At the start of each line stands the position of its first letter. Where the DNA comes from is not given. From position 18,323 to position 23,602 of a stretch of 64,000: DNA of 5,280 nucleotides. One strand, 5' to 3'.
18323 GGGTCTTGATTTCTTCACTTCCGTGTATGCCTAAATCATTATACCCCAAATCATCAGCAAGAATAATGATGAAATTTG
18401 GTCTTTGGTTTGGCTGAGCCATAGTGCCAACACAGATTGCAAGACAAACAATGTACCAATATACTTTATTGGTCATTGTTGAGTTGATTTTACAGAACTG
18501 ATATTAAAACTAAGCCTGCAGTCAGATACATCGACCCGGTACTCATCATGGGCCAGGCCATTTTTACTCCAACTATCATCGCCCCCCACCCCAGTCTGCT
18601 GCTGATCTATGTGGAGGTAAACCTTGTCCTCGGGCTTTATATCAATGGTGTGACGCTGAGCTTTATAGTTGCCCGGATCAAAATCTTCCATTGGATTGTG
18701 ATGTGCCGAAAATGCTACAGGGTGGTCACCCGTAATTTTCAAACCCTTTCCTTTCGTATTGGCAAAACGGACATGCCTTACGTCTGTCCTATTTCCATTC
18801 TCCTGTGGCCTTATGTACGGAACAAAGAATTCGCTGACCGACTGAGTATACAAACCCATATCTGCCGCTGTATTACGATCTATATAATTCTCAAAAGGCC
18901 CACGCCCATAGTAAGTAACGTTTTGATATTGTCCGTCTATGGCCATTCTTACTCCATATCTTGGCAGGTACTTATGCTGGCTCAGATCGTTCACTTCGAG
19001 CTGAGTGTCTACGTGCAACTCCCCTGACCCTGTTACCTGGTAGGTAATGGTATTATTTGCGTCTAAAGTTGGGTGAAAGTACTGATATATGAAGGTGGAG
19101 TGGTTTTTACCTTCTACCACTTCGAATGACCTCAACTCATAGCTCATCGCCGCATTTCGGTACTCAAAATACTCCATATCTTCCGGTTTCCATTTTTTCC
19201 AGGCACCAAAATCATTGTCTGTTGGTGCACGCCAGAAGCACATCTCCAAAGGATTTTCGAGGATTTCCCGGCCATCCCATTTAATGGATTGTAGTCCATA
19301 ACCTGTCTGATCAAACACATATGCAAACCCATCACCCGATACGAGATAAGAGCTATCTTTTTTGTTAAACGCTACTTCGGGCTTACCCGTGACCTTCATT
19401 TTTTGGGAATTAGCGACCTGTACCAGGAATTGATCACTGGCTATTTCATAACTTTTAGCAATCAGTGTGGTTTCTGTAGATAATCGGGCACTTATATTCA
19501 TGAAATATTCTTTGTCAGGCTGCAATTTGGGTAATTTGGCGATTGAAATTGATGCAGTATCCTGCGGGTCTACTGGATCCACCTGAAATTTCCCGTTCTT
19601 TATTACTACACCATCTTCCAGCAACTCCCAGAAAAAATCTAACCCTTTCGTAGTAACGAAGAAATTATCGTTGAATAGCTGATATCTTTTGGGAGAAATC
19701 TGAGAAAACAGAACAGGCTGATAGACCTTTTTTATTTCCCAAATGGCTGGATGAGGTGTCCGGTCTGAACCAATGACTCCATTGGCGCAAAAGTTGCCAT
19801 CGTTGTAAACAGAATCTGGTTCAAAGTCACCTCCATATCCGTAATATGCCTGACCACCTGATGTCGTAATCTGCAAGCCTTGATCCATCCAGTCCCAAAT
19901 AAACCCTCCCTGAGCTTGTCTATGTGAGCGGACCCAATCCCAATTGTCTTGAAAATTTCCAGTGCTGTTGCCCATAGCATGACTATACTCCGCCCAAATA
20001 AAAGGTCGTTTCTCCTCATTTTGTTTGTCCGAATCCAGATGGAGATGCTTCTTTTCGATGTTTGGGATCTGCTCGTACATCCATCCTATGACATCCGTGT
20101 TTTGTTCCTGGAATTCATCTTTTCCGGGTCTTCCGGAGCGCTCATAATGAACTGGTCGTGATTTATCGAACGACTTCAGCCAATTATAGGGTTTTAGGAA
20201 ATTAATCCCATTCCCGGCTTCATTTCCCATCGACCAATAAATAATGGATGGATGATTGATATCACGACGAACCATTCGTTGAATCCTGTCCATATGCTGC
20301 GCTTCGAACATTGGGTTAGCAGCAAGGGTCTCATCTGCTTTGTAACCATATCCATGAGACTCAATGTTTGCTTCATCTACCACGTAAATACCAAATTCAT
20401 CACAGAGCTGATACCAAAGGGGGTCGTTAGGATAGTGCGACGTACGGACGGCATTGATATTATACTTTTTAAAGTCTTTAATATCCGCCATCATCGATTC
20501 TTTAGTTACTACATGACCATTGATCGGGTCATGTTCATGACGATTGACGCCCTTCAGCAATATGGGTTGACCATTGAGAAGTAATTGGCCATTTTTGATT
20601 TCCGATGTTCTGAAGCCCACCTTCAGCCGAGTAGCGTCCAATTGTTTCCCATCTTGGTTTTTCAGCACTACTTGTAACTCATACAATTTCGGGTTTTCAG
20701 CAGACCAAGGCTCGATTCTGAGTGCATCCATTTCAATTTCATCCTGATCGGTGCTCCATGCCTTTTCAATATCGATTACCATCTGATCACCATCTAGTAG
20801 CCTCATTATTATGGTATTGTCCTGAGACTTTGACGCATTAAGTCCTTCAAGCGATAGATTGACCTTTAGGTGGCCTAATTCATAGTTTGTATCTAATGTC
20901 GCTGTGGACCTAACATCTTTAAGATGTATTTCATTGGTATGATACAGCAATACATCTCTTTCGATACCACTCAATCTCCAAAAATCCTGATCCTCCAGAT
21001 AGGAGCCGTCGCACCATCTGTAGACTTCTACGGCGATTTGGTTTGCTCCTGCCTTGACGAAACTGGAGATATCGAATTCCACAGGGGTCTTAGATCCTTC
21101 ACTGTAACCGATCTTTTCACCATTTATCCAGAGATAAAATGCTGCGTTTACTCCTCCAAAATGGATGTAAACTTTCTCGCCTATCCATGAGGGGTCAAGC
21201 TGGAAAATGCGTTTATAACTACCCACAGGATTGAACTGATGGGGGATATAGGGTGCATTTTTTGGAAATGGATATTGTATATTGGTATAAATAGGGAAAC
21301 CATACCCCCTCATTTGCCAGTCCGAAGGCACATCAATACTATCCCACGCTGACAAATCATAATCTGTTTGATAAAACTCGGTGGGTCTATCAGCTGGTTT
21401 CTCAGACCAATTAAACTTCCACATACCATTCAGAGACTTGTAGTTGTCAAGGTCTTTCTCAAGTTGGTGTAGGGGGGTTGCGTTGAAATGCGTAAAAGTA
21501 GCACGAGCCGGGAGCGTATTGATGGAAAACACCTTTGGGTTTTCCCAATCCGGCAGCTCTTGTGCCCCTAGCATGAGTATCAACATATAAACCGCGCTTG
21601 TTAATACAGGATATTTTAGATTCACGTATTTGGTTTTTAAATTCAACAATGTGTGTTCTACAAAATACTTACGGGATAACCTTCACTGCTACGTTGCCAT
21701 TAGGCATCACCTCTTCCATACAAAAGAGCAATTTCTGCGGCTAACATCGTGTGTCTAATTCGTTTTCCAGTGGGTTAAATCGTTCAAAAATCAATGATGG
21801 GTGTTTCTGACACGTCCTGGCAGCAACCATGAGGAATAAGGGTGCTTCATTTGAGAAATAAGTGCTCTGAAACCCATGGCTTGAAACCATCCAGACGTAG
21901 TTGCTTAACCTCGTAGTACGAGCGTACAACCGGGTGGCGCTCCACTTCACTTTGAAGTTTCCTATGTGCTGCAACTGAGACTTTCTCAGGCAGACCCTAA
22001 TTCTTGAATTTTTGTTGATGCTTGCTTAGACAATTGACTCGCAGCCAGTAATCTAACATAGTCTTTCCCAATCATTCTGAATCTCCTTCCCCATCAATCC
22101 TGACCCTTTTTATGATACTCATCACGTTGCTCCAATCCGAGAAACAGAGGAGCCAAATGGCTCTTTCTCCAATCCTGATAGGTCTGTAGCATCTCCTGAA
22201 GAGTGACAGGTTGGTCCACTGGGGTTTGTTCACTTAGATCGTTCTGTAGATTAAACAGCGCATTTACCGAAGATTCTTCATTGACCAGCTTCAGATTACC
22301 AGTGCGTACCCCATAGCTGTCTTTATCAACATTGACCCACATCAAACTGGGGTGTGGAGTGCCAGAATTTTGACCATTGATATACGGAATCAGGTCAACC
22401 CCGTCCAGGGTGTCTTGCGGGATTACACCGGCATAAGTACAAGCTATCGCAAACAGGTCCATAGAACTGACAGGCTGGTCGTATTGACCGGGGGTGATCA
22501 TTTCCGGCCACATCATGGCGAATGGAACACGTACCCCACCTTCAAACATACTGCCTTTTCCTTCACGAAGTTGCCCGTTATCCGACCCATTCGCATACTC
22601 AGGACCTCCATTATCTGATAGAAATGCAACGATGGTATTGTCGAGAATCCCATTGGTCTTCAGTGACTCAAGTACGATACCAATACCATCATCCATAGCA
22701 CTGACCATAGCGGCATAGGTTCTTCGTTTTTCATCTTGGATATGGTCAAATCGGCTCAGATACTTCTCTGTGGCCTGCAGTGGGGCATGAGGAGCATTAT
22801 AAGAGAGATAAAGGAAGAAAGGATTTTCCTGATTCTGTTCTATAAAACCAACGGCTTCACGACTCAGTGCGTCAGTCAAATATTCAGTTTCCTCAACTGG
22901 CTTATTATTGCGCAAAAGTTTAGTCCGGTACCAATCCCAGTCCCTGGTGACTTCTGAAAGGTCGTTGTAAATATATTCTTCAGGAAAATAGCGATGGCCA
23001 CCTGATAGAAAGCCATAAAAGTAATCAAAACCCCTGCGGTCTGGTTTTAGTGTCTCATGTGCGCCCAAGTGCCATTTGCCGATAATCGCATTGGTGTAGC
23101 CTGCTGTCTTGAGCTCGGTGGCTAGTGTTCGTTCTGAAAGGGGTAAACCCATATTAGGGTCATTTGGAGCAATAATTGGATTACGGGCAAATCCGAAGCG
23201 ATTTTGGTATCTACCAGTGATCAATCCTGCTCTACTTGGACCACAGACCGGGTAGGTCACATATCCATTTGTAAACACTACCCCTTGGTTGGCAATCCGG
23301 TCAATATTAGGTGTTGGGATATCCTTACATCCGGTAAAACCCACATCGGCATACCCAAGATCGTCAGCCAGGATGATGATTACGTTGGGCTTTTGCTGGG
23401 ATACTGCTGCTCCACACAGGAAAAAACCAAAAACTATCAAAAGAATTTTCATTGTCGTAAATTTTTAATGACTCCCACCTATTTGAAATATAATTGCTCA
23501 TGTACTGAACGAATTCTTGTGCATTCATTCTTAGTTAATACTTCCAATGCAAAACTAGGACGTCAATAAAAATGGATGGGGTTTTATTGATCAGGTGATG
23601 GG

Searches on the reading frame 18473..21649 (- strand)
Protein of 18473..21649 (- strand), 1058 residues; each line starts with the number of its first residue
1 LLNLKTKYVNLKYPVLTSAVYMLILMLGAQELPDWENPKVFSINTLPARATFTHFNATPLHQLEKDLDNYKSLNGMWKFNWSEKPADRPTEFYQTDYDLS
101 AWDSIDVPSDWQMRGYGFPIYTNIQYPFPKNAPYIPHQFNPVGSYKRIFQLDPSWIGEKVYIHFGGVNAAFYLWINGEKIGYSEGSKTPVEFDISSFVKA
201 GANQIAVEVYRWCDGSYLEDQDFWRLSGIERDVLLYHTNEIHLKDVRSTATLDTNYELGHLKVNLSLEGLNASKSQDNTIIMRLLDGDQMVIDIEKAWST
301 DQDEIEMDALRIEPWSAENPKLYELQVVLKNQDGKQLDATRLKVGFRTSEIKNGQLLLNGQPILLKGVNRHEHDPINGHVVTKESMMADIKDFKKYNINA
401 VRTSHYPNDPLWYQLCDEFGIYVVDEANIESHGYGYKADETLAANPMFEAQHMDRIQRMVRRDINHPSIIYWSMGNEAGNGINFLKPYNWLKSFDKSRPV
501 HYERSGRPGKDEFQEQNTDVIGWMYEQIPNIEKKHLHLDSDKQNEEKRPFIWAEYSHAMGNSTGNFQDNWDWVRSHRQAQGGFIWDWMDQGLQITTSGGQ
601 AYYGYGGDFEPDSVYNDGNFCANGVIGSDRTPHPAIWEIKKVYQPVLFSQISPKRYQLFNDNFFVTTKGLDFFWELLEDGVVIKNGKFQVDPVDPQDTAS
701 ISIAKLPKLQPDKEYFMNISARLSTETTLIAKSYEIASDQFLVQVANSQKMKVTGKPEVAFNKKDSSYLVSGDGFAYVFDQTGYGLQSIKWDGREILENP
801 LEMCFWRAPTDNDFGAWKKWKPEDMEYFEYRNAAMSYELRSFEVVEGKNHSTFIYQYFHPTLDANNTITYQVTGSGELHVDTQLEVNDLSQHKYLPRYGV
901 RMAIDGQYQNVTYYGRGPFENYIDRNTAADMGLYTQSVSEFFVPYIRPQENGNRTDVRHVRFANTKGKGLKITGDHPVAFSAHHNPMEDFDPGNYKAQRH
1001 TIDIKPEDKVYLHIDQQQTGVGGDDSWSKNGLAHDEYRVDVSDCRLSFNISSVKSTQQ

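Call 7: search_protein_families(library=pfam, proteins=[window:18473-21649:-], max_evalue=0.001)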
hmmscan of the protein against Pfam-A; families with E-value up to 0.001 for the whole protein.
window:18473-21649:- (1058 aa): 6 families
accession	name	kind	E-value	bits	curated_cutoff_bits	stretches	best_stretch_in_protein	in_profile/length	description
PF02836.23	Glyco_hydro_2_C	-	5.9e-96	321.6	21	1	350-646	2-300/302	Glycosyl hydrolases family 2, TIM barrel domain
PF02929.23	Bgal_small_N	-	1.4e-65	221.9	25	1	771-1049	1-247/248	Beta galactosidase small chain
PF02837.24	Glyco_hydro_2_N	-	5.8e-48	163.4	28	1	71-238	2-168/169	Glycosyl hydrolases family 2, sugar binding domain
PF16353.11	LacZ_4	-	2.1e-19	70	27.3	1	658-743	3-86/87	Beta-galactosidase, domain 4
PF00703.27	Glyco_hydro_2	-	3.1e-10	41.2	23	1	241-347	1-109/109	Glycosyl hydrolases family 2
PF22666.2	Glyco_hydro_2_N2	-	2.2e-07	31.5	27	1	145-210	52-118/167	Glycosyl hydrolase 2 galactose-binding domain-like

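Call 82: search_protein_families(library=ncbifam, proteins=[window:18473-21649:-], max_evalue=0.00001)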
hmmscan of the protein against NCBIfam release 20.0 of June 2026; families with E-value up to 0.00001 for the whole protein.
window:18473-21649:- (1058 aa): 12 families
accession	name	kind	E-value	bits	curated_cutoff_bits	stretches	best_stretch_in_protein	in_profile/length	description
NF052611.1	beta_gal_Bga2A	equivalog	0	1022.5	999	1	36-1051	3-1005/1007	beta-galactosidase, LacZ type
NF041100.1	betagal_LacZ_Ttogales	equivalog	9.3e-268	891.1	2000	1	34-1055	2-989/1090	beta-galactosidase LacZ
NF007074.0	PRK09525.1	subfamily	6.3e-259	861.8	1221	1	34-1030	16-1006/1027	beta-galactosidase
NF007666.0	PRK10340.1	equivalog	2.5e-254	846.6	1284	1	34-1055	3-1002/1030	beta-galactosidase subunit alpha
NF041462.1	GalA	equivalog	2e-55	188.3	900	1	86-559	30-482/763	beta-galactosidase GalA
NF049891.1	Bet1-4galacdseBT4156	equivalog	4e-53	180.5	1700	1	91-796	32-709/946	exo-beta-1,4-galactosidase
NF007538.0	PRK10150.1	equivalog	1.1e-45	156.1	544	1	68-500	10-448/607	beta-glucuronidase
NF050095.1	BetGlucuronLacZ4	equivalog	2.5e-40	138.2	950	1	141-523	60-455/666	beta-glucuronidase LacZ4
NF041463.1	GalB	equivalog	1.1e-38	132.6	900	1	88-482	86-483/869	beta-galactosidase GalB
NF049890.1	Bet1-4galacdseBT4151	equivalog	1.5e-24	86.1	1500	1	139-489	105-462/952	exo-beta-1,4-galactosidase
NF049877.1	GlucurArabfur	equivalog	1.3e-20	72.7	1800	1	141-479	422-771/1400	beta-d-glucuronidase/beta-L-arabinofuranosidase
NF045579.1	rhamnoside_JR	domain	3.9e-06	27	50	1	139-210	38-109/123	glycosylhydrolase-like jelly roll fold domain-containing protein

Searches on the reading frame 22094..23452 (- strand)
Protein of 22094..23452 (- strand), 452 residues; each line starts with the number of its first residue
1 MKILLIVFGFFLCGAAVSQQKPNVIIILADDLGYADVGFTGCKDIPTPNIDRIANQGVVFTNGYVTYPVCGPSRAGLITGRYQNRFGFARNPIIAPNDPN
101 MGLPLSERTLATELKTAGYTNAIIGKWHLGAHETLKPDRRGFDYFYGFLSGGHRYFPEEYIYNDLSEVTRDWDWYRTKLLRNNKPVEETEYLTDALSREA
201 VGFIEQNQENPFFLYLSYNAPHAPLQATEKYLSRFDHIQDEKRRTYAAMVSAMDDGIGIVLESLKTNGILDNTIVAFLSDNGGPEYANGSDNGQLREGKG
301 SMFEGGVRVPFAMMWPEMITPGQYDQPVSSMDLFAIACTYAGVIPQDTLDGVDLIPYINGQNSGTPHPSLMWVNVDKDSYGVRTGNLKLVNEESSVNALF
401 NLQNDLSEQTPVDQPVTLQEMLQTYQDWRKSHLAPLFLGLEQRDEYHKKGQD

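Call 5: search_protein_families(library=pfam, proteins=[window:22094-23452:-], max_evalue=0.01)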
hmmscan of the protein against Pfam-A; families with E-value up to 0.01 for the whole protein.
window:22094-23452:- (452 aa): 4 families
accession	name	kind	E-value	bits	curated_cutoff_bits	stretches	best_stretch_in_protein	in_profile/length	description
PF00884.28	Sulfatase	-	1.7e-64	218.4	25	1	22-342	1-300/301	Sulfatase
PF16347.10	SGSH_C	-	5.2e-06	27.1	29.3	1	300-418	9-137/154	N-sulphoglucosamine sulphohydrolase, C-terminal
PF01663.27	Phosphodiest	-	4.6e-05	23.6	23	1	46-286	19-224/342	Type I phosphodiesterase / nucleotide pyrophosphatase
PF02995.22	DUF229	-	0.0018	17.5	25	1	245-296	305-344/496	Protein of unknown function (DUF229)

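Call 47: search_solved_structures(query=window:22094-23452:-, max_evalue=1e-40)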
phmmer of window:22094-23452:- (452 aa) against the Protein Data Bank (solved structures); distinct sequences matched with E-value up to 1e-40: 25.
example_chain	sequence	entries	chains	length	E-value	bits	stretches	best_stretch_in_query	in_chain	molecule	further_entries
6bia_A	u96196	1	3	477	9.6e-104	351.1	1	17-435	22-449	Sulfatase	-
6b0k_A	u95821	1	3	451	6.8e-101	341.7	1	20-435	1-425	Iota-carrageenan sulfatase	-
6b0j_A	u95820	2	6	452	6.9e-101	341.7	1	20-435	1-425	Iota-carrageenan sulfatase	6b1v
9hh3_A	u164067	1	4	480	7.4e-101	341.6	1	19-446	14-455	Sulfatase, family S1-19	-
6prm_A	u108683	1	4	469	1.7e-100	340.4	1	19-439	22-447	exo-4S-kappa carrageenan S1 sulfatase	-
9hh2_A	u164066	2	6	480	2.2e-99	336.8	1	19-446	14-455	Sulfatase, family S1-19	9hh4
6psm_A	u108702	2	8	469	4.8e-99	335.6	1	19-439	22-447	exo-4S-kappa carrageenan S1 sulfatase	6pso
9fo1_A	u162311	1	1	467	6.8e-69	236.2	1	15-432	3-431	k-carrageenan sulfatase S1_16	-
1fsu_A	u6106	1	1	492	3.5e-61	210.8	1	21-316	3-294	N-ACETYLGALACTOSAMINE-4-SULFATASE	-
7stt_A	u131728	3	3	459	4.4e-60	207.2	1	19-432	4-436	N-acetylgalactosamine-6-sulfatase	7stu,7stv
4fdi_A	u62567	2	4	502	3.4e-57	197.7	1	20-358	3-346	N-acetylgalactosamine-6-sulfatase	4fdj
8eg3_A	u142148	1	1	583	9.9e-54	186.3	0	5-148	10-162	Steryl-sulfatase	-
1p49_A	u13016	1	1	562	1.3e-52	182.5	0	20-148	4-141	STERYL-SULFATASE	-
3ed4_A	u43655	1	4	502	1e-49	173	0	14-239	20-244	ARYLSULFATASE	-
7ana_AAA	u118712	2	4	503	1.2e-49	172.8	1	18-412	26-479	N-acetylgalactosamine-6-sulfatase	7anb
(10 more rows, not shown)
